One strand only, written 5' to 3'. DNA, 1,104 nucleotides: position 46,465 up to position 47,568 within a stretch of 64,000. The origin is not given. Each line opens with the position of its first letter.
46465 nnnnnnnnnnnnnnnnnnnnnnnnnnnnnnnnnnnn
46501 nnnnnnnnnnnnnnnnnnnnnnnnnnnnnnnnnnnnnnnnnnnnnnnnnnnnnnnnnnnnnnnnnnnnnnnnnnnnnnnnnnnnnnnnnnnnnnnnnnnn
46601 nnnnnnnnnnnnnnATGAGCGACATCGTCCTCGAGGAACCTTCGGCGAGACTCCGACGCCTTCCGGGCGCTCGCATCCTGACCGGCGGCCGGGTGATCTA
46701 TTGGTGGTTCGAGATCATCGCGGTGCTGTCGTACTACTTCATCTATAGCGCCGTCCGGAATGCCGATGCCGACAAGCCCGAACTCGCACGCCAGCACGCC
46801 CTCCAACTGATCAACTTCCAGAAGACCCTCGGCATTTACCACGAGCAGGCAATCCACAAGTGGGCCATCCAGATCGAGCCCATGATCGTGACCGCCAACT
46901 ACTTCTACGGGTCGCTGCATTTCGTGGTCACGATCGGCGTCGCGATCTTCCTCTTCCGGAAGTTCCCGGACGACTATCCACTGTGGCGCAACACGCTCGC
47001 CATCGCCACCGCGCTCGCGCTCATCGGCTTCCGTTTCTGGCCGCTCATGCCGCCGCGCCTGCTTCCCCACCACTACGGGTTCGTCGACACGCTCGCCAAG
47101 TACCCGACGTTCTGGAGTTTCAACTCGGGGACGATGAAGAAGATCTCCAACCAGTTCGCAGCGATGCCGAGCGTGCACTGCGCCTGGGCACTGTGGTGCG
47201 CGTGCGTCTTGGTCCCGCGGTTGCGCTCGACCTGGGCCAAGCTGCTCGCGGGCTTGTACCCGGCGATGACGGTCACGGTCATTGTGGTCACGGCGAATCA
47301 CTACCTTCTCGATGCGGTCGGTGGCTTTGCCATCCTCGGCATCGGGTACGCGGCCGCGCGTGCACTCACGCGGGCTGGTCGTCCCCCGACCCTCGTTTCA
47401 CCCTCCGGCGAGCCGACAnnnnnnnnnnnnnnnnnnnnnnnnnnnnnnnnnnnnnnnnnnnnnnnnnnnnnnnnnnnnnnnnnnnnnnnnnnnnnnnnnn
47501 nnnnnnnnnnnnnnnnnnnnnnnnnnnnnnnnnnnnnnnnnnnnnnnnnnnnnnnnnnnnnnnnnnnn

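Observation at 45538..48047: Translationally coupled flippase-like / IPC-synthase-like PAP2 / methyltransferase operon: candidate lipid-headgroup remodelling system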

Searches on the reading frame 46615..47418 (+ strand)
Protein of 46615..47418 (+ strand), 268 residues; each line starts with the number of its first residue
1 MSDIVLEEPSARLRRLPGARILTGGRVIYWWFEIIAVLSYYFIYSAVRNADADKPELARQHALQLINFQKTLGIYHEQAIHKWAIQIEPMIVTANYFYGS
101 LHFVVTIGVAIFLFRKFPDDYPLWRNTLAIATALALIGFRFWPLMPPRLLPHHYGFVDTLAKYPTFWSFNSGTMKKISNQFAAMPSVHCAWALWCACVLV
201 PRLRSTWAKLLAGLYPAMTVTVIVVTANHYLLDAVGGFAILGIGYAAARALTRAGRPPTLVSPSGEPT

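Call 3: search_protein_families(library=pfam, proteins=[window:46615-47418:+], max_evalue=0.01)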
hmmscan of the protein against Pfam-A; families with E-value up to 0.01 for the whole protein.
window:46615-47418:+ (268 aa): 2 families
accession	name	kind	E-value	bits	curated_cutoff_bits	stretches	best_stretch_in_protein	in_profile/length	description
PF14378.12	PAP2_3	-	8.7e-45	153.3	27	1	64-246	2-189/190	PAP2 superfamily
PF01569.27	PAP2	-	0.0017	18.5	27.2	1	164-247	28-119/130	PAP2 superfamily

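Call 4: search_protein_families(library=ncbifam, proteins=[window:46615-47418:+], max_evalue=0.01)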
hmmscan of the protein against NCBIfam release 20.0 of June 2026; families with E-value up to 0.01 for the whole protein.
window:46615-47418:+ (268 aa): 1 family
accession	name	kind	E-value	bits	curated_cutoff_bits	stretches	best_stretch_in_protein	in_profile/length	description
NF052609.1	PhinosDhcerSyn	equivalog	0.0011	18.5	480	1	174-244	209-279/305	phosphoinositol dihydroceramide synthase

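Call 5: find_homologous_proteins(query=window:46615-47418:+, max_evalue=0.00001)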
Query window:46615-47418:+ (268 aa): 4945 proteins with E <= 0.00001 among 8000 candidates; the best 120 are listed.
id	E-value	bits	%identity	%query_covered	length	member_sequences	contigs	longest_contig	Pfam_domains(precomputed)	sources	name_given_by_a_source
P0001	1.1e-176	604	99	100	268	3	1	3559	PF14378.13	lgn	-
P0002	1.5e-152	525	87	96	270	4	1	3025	PF14378.13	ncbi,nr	ncbi:MAG: phosphatase PAP2 family protein [Acidimicrobiia bacterium]|nr:phosphatase PAP2 family prot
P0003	1.5e-146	505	80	100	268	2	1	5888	PF14378.13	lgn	-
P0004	1.0e-144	499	82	96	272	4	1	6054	PF14378.13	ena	-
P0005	4.5e-141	487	81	94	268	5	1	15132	PF14378.13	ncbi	-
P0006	2.5e-140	485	84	92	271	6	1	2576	PF14378.13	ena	-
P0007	3.0e-140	484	82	93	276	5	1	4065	PF14378.13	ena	-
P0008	1.1e-139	482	82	88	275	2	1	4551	PF14378.13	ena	-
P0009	6.2e-139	480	77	96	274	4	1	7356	PF14378.13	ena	-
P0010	3.0e-138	478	78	97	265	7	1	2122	PF14378.13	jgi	-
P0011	8.3e-138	476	80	89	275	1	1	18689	PF14378.13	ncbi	-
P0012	9.2e-138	476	81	94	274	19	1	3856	PF14378.13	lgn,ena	-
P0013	1.1e-136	473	78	91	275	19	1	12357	PF14378.13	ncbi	-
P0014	1.1e-135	469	78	96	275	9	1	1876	PF14378.13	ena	-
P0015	1.7e-135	469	82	91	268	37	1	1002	PF14378.13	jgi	jgi:hypothetical protein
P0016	2.1e-135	468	77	96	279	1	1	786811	PF14378.13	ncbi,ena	-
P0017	6.4e-135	467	80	91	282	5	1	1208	PF14378.13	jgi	jgi:PAP2 superfamily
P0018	1.2e-134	466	79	90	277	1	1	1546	PF14378.13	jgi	-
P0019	6.0e-134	464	78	94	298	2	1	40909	PF14378.13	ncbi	-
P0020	8.6e-133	460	79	88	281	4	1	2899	PF14378.13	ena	-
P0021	1.0e-132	460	78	96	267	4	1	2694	PF14378.13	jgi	jgi:hypothetical protein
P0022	1.2e-132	459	79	92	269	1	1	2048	PF14378.13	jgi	jgi:hypothetical protein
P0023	2.3e-132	458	82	91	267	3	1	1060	PF14378.13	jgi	-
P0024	2.8e-132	458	80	91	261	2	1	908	PF14378.13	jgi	jgi:hypothetical protein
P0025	3.6e-132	458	78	87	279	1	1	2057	PF14378.13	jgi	jgi:hypothetical protein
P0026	8.8e-132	457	76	94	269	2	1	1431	PF14378.13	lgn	-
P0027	9.4e-132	456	78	89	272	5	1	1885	PF14378.13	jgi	jgi:hypothetical protein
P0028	4.2e-130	451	77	94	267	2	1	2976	PF14378.13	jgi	-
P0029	6.4e-129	447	79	90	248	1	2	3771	PF14378.13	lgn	-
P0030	2.8e-128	445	75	93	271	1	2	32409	PF14378.13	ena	-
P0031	1.2e-127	443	79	91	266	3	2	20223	PF14378.13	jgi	jgi:hypothetical protein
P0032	1.6e-124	433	74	91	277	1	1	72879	PF14378.13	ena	-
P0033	1.0e-123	430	73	91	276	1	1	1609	PF14378.13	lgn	-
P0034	1.3e-123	430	73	93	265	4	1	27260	PF14378.13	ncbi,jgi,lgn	ncbi:MAG TPA: phosphatase PAP2 family protein [Acidimicrobiia bacterium]|jgi:hypothetical protein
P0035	6.7e-123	427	71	94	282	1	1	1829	PF14378.13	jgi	jgi:hypothetical protein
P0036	7.0e-123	427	72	93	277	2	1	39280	PF14378.13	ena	-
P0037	2.1e-122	426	71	94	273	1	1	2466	PF14378.13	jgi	jgi:hypothetical protein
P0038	1.6e-121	423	71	96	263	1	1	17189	PF14378.13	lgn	-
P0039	7.5e-121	421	70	93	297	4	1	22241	PF14378.13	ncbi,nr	ncbi:MAG: phosphatase PAP2 family protein [Actinobacteria bacterium]|nr:phosphatase PAP2 family prot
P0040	8.3e-121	421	71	92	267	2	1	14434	PF14378.13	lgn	-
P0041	1.6e-120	420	71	94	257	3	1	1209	PF14378.13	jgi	jgi:hypothetical protein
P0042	4.0e-120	418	72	91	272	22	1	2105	PF14378.13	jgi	jgi:hypothetical protein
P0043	5.1e-120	418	72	91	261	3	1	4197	PF14378.13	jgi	jgi:hypothetical protein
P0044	1.0e-119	417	70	93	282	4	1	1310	PF14378.13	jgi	jgi:hypothetical protein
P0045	1.1e-119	417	70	93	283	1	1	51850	PF14378.13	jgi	-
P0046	2.0e-119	416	71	94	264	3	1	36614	PF01569.28,PF14378.13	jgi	jgi:hypothetical protein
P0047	3.3e-119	415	69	88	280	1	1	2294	PF14378.13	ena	-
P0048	5.4e-119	415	68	93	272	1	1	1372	PF14378.13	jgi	jgi:hypothetical protein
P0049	8.6e-119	414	68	99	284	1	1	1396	PF14378.13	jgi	jgi:hypothetical protein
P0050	1.2e-118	414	70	93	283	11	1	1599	PF14378.13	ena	-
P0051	1.3e-118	413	69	94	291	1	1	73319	PF14378.13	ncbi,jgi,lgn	-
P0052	1.4e-118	413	67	98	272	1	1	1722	PF14378.13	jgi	jgi:hypothetical protein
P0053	2.5e-118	412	73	91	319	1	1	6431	PF14378.13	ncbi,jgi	-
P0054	3.0e-118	412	69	95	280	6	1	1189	PF14378.13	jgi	jgi:hypothetical protein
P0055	3.2e-118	412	69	88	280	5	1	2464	PF01569.28,PF14378.13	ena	-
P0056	3.7e-118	412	65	98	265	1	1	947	PF14378.13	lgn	-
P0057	5.7e-118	411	70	91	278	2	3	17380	PF14378.13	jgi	jgi:hypothetical protein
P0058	1.0e-117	410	68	97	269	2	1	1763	PF01569.28,PF14378.13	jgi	jgi:hypothetical protein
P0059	1.2e-117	410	72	91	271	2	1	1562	PF14378.13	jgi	jgi:hypothetical protein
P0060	1.2e-117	410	71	91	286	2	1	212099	PF14378.13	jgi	jgi:hypothetical protein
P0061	2.0e-117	410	66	100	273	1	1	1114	PF14378.13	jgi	jgi:hypothetical protein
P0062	2.8e-117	409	68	94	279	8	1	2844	PF14378.13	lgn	-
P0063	2.8e-117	409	70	91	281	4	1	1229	PF14378.13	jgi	jgi:PAP2 superfamily protein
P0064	3.1e-117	409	69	99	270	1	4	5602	PF14378.13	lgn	-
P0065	6.6e-117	408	70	92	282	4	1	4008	PF14378.13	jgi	jgi:hypothetical protein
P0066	6.8e-117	408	66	94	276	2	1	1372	PF14378.13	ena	-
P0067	7.6e-117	408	67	95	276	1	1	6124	PF14378.13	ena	-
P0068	8.3e-117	407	67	95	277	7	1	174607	PF14378.13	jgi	jgi:hypothetical protein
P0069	8.6e-117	407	66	96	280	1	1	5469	PF14378.13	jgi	jgi:hypothetical protein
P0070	8.6e-117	407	69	92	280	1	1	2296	PF14378.13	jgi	jgi:hypothetical protein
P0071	8.7e-117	407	67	96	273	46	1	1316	PF01569.28,PF14378.13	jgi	-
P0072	1.6e-116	407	69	93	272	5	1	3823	PF14378.13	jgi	jgi:hypothetical protein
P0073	1.9e-116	406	70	91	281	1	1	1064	PF14378.13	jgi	jgi:hypothetical protein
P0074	1.9e-116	406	68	94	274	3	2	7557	PF14378.13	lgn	-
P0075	2.7e-116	406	67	94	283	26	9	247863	PF14378.13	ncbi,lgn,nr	ncbi:MAG: phosphatase PAP2 family protein [Acidimicrobiia bacterium]|nr:phosphatase PAP2 family prot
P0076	4.1e-116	405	68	90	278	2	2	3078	PF14378.13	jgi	-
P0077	5.3e-116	405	67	94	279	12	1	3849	PF14378.13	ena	-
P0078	8.1e-116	404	66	95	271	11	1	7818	PF01569.28,PF14378.13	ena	-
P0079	9.5e-116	404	70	95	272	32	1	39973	PF14378.13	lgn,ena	-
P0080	1.1e-115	404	70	95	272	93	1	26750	PF14378.13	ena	-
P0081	1.4e-115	403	70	91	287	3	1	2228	PF01569.28,PF14378.13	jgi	jgi:hypothetical protein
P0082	1.5e-115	403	67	92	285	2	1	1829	PF01569.28,PF14378.13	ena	-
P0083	2.3e-115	403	65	95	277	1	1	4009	PF01569.28,PF14378.13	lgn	-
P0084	3.3e-115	402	67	91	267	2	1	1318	PF14378.13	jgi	jgi:hypothetical protein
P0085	3.3e-115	402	70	91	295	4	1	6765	PF14378.13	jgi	jgi:hypothetical protein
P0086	3.9e-115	402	69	92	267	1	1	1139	PF14378.13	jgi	jgi:hypothetical protein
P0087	5.8e-115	401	68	96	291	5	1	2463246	PF14378.13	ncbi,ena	-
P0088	5.9e-115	401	66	93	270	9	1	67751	PF14378.13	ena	-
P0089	1.2e-114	400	67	94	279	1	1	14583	PF01569.28,PF14378.13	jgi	jgi:membrane-associated phospholipid phosphatase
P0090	1.3e-114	400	67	96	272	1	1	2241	PF14378.13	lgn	-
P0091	2.7e-114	399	69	91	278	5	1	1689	PF14378.13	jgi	jgi:hypothetical protein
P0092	3.6e-114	399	67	94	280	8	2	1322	PF14378.13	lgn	-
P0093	4.9e-114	398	68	91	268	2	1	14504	PF14378.13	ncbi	-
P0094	5.7e-114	398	69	91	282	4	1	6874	PF14378.13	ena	-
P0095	6.7e-114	398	65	96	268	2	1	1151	PF01569.28,PF14378.13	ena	-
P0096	1.8e-113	397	63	100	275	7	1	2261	PF14378.13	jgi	jgi:hypothetical protein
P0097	1.8e-113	397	66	95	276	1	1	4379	PF14378.13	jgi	jgi:PAP2 superfamily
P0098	1.9e-113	396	68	92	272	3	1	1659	PF14378.13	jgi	jgi:PAP2 superfamily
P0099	2.2e-113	396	68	92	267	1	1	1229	PF01569.28,PF14378.13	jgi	jgi:PAP2 superfamily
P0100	2.4e-113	396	67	90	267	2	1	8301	PF14378.13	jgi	jgi:hypothetical protein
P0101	2.9e-113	396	69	91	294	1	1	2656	PF14378.13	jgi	jgi:hypothetical protein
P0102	2.9e-113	396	65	98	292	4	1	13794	PF14378.13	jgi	-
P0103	3.1e-113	396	66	95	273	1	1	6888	PF14378.13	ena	-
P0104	1.7e-112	393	66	96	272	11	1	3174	PF14378.13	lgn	-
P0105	1.7e-112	393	68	91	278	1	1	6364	PF01569.28,PF14378.13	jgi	jgi:hypothetical protein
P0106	3.4e-112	392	64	100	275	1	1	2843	PF14378.13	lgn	-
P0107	3.6e-112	392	65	95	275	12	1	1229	PF14378.13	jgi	jgi:hypothetical protein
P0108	4.4e-112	392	63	97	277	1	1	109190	PF14378.13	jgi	-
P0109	4.5e-112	392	63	92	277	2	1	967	PF14378.13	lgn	-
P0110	4.7e-112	392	67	91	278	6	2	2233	PF14378.13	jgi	jgi:hypothetical protein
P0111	7.5e-112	391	64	95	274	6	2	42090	PF01569.28,PF14378.13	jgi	jgi:membrane-associated phospholipid phosphatase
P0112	7.6e-112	391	69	85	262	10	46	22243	PF01569.28,PF14378.13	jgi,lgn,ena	-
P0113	7.7e-112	391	67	91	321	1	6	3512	PF01569.28,PF14378.13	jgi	jgi:hypothetical protein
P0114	8.1e-112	391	67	89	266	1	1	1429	PF14378.13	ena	-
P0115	1.0e-111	391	67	93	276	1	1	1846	PF14378.13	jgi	jgi:PAP2 superfamily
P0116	1.0e-111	391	67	93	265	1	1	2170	PF01569.28,PF14378.13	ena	-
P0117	1.1e-111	391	65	94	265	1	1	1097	PF01569.28,PF14378.13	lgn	-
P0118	1.1e-111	391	65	89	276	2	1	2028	PF14378.13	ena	-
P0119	1.2e-111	391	64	97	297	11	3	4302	PF01569.28,PF14378.13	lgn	-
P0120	1.2e-111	391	67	92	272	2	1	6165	PF01569.28,PF14378.13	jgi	jgi:hypothetical protein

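Call 6: search_solved_structures(query=window:46615-47418:+, max_evalue=1, show_alignments=3)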
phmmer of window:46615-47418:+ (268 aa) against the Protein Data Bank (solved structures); distinct sequences matched with E-value up to 1: 0.

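Call 7: find_encoding_contigs(protein=P0087, flank=8000, max_places=2)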
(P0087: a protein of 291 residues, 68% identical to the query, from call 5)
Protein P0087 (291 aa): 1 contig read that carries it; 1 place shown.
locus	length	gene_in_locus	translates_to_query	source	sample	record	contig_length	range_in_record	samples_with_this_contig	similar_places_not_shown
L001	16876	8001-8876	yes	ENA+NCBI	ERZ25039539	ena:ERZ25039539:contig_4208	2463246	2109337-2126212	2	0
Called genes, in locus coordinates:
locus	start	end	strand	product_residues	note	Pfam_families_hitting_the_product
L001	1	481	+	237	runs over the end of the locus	PF00702:Hydrolase, PF13419:HAD_2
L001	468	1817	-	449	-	PF01523:PmbA_TldD_1st, PF19290:PmbA_TldD_2nd, PF19289:PmbA_TldD_3rd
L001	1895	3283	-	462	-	PF01523:PmbA_TldD_1st, PF19290:PmbA_TldD_2nd, PF19289:PmbA_TldD_3rd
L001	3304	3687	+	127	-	PF22636:FlK, PF03061:4HBT (weak)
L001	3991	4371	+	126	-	-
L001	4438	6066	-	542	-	PF02776:TPP_enzyme_N, PF00205:TPP_enzyme_M, PF02775:TPP_enzyme_C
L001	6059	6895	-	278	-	PF00561:Abhydrolase_1, PF12146:Hydrolase_4, PF12697:Abhydrolase_6, PF03096:Ndr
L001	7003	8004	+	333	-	PF03706:LPG_synthase_TM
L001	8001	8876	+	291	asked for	PF14378:PAP2_3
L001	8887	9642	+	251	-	PF13669:Glyoxalase_4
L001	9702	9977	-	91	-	PF06305:LapA_dom (weak)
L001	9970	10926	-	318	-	PF00126:HTH_1, PF03466:LysR_substrate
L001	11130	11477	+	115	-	PF02467:Whib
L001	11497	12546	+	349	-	PF01636:APH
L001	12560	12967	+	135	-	PF02537:CRCB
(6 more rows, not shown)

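Call 8: find_encoding_contigs(protein=P0016, flank=8000, max_places=2)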
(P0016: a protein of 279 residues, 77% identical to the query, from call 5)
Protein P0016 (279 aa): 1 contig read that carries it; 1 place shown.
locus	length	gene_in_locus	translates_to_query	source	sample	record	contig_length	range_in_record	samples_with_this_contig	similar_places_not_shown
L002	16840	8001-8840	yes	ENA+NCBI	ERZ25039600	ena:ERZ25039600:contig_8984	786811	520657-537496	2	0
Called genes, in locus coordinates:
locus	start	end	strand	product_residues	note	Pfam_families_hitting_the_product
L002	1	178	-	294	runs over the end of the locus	PF00483:NTP_transferase, PF12804:NTP_transf_3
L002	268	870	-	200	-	PF02660:G3P_acyltransf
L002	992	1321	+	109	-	PF09723:Zn_ribbon_8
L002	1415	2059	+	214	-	PF08666:SAF, PF16976:RcpC (faint)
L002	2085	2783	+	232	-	PF00702:Hydrolase, PF13419:HAD_2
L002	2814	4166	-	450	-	PF01523:PmbA_TldD_1st, PF19290:PmbA_TldD_2nd, PF19289:PmbA_TldD_3rd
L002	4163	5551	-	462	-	PF01523:PmbA_TldD_1st, PF19290:PmbA_TldD_2nd, PF19289:PmbA_TldD_3rd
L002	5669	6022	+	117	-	PF22636:FlK, PF03061:4HBT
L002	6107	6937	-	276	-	PF00561:Abhydrolase_1, PF12146:Hydrolase_4, PF12697:Abhydrolase_6, PF03096:Ndr (faint)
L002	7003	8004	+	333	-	PF03706:LPG_synthase_TM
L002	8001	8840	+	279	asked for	PF14378:PAP2_3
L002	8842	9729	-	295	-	PF00126:HTH_1, PF03466:LysR_substrate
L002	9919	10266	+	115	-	PF02467:Whib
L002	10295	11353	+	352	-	PF01636:APH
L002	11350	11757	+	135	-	PF02537:CRCB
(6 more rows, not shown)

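Call 9: find_encoding_contigs(protein=P0108, flank=8000, max_places=2)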
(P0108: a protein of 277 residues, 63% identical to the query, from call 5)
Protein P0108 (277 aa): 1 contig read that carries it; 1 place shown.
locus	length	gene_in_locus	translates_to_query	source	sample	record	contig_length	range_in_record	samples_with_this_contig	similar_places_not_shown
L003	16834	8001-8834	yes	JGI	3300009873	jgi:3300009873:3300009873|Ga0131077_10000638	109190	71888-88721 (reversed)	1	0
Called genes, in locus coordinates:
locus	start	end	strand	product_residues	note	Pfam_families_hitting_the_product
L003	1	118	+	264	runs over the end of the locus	PF02673:BacA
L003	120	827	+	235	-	PF00702:Hydrolase, PF13419:HAD_2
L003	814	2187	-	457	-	PF01523:PmbA_TldD_1st, PF19290:PmbA_TldD_2nd, PF19289:PmbA_TldD_3rd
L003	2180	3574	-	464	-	PF01523:PmbA_TldD_1st, PF19290:PmbA_TldD_2nd, PF19289:PmbA_TldD_3rd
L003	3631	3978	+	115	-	PF22636:FlK, PF03061:4HBT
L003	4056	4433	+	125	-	-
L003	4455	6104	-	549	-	PF02776:TPP_enzyme_N, PF00205:TPP_enzyme_M, PF02775:TPP_enzyme_C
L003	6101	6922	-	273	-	PF00561:Abhydrolase_1, PF00975:Thioesterase (weak), PF12146:Hydrolase_4, PF12697:Abhydrolase_6, PF03096:Ndr, PF12695:Abhydrolase_5 (weak), PF06821:Ser_hydrolase (faint)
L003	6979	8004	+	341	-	PF03706:LPG_synthase_TM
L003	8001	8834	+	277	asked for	PF14378:PAP2_3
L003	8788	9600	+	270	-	PF00903:Glyoxalase (faint), PF13468:Glyoxalase_3 (weak), PF13669:Glyoxalase_4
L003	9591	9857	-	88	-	PF06305:LapA_dom (weak)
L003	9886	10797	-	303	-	PF00126:HTH_1, PF03466:LysR_substrate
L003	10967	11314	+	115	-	PF02467:Whib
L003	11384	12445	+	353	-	PF01636:APH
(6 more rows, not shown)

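Call 11: find_related_loci(query=A1, collection=genome_contigs, flank=6000)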
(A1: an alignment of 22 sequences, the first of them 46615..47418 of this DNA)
Query A1 (268 aa) in genome_contigs; peptide patterns used: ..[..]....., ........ (x = any residue, [..] = any of these).
600 stretches matched a pattern (row limit reached: there are more); 593 encode a relative of the query (tblastn E <= 1e-3); the best 80 are kept; 80 distinct loci.
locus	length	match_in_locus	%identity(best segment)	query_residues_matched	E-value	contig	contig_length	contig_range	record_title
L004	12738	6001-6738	71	14-259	2e-118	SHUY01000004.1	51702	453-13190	MAG: Acidimicrobiia bacterium isolate Baikal-deep-G22 BACOMB-C2567, whole genome shotgun sequence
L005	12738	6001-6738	68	14-259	2e-117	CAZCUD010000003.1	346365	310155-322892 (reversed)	MAG TPA_asm: uncultured Bifidobacteriaceae bacterium isolate binchicken_co179_372 genome assembly, contig: NODE_110_leng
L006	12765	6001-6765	68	5-258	2e-115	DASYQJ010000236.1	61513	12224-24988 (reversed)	MAG TPA_asm: Acidimicrobiia bacterium isolate SMAG_U4482 k141_2395552, whole genome shotgun sequence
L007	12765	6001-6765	65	5-258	1e-110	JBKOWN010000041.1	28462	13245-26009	MAG: Actinomycetota bacterium isolate GM_EKS_MAG_00015 GM_EKS_000001857021, whole genome shotgun sequence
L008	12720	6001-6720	64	27-267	4e-107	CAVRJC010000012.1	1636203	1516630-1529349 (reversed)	MAG: uncultured Actinomycetes bacterium isolate MFD05942.bin.1.117 genome assembly, contig: contig_9610, whole genome sh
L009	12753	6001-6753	64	14-265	5e-107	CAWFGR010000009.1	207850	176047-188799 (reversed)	MAG: uncultured Actinomycetes bacterium isolate MFD04944.bin.2.41 genome assembly, contig: contig_82920, whole genome sh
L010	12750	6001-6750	62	11-264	7e-104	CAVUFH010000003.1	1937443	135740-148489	MAG: uncultured Actinomycetes bacterium isolate MFD04944.bin.1.41 genome assembly, contig: contig_25551, whole genome sh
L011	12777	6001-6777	65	14-266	2e-102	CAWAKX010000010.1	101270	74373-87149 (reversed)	MAG: uncultured Actinomycetes bacterium isolate MFD02134.bin.2.164 genome assembly, contig: contig_25375, whole genome s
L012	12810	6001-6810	64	5-264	2e-104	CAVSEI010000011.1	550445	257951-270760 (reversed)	MAG: uncultured Actinomycetes bacterium isolate MFD02134.bin.2.158 genome assembly, contig: contig_45956, whole genome s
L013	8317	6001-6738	59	18-259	5e-92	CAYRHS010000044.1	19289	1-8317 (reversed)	MAG TPA_asm: uncultured Burkholderiales bacterium isolate SRP214966_co7_265 genome assembly, contig: NODE_2131_length_19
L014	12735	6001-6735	56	27-267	3e-90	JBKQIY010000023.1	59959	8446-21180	MAG: Acidimicrobiia bacterium isolate BAr3G3H3I__bin_81 BAr3G3H3I_000000037680, whole genome shotgun sequence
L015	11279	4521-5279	54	12-255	7e-89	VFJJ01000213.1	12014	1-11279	MAG: Actinomycetota bacterium isolate Bin_62_11 c_000004999558, whole genome shotgun sequence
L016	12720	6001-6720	57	14-249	3e-88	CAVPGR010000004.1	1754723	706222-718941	MAG: uncultured Actinomycetes bacterium isolate MFD09964.bin.2.62 genome assembly, contig: contig_5362, whole genome sho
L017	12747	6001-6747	54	12-265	5e-88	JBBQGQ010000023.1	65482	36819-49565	MAG: Acidimicrobiia bacterium isolate Co_metawrap_954 Cmw_954_k141_7573043_length_65482_cov_16.9980, whole genome shotgu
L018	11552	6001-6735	53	25-264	9e-86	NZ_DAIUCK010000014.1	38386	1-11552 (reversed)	MAG: Rhabdothermincola sp. isolate CTOTU10739 NODE_246_length_38386_cov_18.211917, whole genome shotgun sequence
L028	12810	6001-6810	43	5-253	1e-62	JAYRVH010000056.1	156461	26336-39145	MAG: Acidimicrobiales bacterium isolate NJ_NJASGE3bin.16 k141_892628, whole genome shotgun sequence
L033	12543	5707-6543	42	30-267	4e-59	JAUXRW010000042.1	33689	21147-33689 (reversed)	MAG: Acidimicrobiales bacterium isolate C12_metabat.bin.16 C12_k141_27376, whole genome shotgun sequence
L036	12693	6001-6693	48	26-253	9e-59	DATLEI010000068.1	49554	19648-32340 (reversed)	MAG TPA_asm: Acidimicrobiales bacterium isolate SMAG_U14372 k141_6219138, whole genome shotgun sequence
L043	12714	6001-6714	44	28-253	2e-57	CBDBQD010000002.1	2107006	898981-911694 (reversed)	MAG: Acidimicrobiales bacterium isolate db1414f4-4500-4078-99cf-ff89edbfc6eb genome assembly, contig: contig_2, whole ge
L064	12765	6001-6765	40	28-244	3e-55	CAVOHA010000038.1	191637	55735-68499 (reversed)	MAG: Ilumatobacteraceae bacterium isolate MFD09964.bin.2.157 genome assembly, contig: contig_708, whole genome shotgun s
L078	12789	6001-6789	39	30-258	2e-54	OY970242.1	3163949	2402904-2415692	MAG: uncultured Microthrixaceae bacterium isolate MFD03066.bin.2.142 genome assembly, chromosome: 1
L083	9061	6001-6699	45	30-249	2e-54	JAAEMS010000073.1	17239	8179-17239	MAG: Actinomycetes bacterium isolate Bse_12 BseG_CONTIG227780, whole genome shotgun sequence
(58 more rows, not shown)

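Call 13: find_encoding_contigs(protein=P0001, flank=5000, max_places=2)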
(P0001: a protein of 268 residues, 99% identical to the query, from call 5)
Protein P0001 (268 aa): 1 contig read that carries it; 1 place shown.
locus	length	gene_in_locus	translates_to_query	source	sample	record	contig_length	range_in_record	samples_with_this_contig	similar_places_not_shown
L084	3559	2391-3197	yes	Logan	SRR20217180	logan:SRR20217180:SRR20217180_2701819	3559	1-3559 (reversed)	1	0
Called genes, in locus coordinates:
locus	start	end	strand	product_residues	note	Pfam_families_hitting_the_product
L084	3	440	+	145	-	?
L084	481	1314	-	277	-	PF12146:Hydrolase_4, PF00561:Abhydrolase_1, PF12697:Abhydrolase_6, PF03096:Ndr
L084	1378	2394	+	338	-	PF03706:LPG_synthase_TM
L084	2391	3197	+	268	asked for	PF14378:PAP2_3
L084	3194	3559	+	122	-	?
